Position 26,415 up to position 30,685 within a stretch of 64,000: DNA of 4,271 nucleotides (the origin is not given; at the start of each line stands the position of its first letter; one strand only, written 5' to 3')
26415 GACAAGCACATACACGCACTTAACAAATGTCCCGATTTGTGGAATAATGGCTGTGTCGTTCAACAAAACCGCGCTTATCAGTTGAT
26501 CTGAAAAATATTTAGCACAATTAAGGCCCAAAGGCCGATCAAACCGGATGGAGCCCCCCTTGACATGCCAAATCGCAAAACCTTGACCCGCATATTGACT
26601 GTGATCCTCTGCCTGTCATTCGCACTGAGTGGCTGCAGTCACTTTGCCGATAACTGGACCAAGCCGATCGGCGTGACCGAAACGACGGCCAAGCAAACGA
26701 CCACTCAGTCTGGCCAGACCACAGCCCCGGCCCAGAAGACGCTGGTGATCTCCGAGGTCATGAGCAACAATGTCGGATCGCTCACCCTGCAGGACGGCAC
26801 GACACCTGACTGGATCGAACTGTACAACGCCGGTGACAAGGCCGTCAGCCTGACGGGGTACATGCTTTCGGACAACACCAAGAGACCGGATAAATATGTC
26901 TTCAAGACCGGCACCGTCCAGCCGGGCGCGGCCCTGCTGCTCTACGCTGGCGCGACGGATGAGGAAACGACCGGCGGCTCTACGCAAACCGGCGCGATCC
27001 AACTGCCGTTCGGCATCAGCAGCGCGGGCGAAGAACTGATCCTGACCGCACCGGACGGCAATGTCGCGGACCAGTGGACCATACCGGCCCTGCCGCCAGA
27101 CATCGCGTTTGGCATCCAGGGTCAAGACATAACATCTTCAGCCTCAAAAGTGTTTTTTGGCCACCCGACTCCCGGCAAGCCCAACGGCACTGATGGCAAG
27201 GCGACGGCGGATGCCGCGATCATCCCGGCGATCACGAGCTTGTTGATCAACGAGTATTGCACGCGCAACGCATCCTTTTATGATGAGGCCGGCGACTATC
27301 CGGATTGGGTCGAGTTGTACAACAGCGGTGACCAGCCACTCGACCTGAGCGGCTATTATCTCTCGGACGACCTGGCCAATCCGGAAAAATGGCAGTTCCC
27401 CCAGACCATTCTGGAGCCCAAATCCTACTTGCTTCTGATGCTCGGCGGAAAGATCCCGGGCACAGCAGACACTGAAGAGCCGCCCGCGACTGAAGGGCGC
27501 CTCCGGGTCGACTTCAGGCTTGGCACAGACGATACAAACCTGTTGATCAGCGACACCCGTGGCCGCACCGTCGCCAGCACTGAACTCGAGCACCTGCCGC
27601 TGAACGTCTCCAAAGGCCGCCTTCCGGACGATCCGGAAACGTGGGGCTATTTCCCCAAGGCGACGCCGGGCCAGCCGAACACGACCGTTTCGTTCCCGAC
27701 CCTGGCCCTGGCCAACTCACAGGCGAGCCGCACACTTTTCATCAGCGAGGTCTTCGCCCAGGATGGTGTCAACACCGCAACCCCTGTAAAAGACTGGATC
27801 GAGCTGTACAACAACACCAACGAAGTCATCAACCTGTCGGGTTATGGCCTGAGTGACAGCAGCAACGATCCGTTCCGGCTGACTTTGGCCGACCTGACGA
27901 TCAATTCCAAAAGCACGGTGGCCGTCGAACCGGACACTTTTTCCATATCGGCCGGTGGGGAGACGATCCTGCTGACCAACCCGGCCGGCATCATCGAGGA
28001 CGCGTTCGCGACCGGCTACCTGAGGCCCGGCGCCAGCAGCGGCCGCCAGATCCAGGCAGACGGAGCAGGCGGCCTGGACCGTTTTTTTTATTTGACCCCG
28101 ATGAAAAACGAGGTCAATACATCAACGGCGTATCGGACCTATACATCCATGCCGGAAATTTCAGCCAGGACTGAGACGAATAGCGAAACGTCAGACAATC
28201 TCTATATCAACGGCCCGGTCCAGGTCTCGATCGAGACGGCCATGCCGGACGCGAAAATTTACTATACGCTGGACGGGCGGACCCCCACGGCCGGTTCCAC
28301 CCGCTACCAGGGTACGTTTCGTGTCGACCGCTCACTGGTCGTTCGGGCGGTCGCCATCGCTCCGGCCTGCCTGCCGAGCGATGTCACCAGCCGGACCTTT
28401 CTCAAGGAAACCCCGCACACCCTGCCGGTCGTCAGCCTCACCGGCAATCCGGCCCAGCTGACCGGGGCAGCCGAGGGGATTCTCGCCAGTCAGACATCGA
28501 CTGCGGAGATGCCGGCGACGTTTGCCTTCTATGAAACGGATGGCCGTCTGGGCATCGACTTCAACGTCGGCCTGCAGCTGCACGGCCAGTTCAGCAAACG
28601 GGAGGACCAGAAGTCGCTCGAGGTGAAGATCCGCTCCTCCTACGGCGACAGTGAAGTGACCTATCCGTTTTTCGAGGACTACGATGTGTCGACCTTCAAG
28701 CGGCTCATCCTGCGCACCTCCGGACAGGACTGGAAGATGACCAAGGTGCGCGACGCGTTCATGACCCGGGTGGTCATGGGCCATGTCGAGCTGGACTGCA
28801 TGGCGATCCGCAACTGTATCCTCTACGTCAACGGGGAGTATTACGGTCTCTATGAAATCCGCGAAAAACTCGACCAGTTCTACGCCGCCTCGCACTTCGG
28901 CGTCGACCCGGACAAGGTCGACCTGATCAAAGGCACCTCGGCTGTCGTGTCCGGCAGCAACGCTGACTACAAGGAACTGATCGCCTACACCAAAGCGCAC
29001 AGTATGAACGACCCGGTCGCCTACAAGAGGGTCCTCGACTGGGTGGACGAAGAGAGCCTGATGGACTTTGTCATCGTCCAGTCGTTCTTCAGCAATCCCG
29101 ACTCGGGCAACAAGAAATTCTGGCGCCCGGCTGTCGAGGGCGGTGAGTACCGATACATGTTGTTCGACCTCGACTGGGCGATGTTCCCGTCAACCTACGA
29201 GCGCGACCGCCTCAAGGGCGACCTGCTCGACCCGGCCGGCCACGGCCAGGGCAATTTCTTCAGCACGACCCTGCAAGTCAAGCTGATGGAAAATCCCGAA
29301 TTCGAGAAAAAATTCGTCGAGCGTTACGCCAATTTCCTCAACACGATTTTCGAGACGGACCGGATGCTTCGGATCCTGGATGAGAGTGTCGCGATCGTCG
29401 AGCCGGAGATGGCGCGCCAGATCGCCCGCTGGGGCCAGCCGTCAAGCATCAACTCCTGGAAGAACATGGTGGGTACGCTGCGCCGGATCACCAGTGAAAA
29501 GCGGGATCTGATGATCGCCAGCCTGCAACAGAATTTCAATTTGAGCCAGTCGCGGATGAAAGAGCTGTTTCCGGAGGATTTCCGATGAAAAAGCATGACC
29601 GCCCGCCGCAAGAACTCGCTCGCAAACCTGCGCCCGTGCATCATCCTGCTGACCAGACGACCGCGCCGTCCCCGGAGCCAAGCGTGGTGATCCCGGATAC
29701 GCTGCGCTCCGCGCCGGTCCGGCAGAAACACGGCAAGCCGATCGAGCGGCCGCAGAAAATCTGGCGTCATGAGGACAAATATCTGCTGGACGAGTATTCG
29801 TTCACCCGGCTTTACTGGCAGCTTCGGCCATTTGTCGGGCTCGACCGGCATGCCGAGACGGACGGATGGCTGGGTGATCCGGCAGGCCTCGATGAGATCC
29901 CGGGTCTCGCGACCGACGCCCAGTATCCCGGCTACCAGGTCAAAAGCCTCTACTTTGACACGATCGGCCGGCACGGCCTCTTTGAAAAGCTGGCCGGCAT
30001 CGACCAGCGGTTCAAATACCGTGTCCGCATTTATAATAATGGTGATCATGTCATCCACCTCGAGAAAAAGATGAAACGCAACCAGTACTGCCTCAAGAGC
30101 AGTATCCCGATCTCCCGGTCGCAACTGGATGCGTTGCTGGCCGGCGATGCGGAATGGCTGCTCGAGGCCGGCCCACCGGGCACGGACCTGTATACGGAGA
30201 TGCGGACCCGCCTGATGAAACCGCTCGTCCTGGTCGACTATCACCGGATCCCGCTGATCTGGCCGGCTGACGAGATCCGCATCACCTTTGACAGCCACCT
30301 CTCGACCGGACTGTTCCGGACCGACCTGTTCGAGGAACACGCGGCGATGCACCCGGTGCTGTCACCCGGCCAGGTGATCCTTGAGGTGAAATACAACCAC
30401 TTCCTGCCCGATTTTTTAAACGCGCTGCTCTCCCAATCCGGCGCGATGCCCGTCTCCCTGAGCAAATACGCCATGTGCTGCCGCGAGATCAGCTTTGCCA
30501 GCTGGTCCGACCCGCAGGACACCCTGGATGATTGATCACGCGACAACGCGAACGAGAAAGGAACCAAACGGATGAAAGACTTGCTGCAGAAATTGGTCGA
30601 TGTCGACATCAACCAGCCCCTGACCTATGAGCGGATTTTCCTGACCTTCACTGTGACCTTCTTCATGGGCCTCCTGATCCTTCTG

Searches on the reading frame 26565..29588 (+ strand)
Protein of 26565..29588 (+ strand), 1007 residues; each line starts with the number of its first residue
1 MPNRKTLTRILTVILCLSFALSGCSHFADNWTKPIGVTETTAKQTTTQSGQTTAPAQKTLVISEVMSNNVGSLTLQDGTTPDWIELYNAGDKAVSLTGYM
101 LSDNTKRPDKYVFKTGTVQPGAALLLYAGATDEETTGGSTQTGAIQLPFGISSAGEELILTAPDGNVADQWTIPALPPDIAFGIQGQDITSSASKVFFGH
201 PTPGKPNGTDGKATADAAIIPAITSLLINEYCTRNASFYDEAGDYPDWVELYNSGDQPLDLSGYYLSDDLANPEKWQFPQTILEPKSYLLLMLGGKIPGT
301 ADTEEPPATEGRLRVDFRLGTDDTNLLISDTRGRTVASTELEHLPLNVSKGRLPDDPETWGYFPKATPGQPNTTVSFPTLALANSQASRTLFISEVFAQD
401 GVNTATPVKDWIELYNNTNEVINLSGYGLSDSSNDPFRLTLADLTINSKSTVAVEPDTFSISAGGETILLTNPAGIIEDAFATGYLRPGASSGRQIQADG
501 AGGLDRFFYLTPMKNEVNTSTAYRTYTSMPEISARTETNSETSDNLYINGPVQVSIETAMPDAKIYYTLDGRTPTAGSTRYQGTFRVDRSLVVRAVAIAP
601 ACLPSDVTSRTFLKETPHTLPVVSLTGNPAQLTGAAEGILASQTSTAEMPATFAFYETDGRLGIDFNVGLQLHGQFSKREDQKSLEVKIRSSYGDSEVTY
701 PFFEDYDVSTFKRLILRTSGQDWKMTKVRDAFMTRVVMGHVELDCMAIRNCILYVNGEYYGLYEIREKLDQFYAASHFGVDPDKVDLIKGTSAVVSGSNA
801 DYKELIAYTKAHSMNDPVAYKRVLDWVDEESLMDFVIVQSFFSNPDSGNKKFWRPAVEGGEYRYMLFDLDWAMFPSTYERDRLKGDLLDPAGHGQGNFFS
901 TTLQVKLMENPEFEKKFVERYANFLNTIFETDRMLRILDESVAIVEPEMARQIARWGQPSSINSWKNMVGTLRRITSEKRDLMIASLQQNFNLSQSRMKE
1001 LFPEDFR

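Call 8: search_protein_families(library=pfam, proteins=[window:26565-29588:+], max_evalue=0.01)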
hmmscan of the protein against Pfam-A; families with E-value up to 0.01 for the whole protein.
window:26565-29588:+ (1007 aa): 4 families
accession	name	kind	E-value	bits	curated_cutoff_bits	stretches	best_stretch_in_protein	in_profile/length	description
PF00932.25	LTD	-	3.6e-47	159.7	34.3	3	54-173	2-107/109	Lamin Tail Domain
PF08757.17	CotH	-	3.7e-33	115.8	23.8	1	670-977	1-316/322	CotH kinase protein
PF13290.12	CHB_HEX_C_1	-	9.2e-16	58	22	1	548-608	6-66/67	Chitobiase/beta-hexosaminidase C-terminal domain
PF13287.12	Fn3_assoc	-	2.9e-13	50.1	23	1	554-612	1-59/59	Fn3 associated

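Call 31: find_encoding_contigs(protein=window:26565-29588:+, flank=3000, max_places=4)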
Protein window:26565-29588:+ (1007 aa): no gene with exactly this product is on record in the collection.

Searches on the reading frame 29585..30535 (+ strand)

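Call 35: search_protein_families(library=pfam, proteins=[window:29585-30535:+], max_evalue=0.00001)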
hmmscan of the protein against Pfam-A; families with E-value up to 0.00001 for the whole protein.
window:29585-30535:+ (316 aa): 1 family
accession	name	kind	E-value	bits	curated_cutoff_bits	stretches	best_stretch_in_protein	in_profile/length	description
PF09359.15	VTC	-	1.6e-30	106.8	23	1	61-299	2-231/235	VTC domain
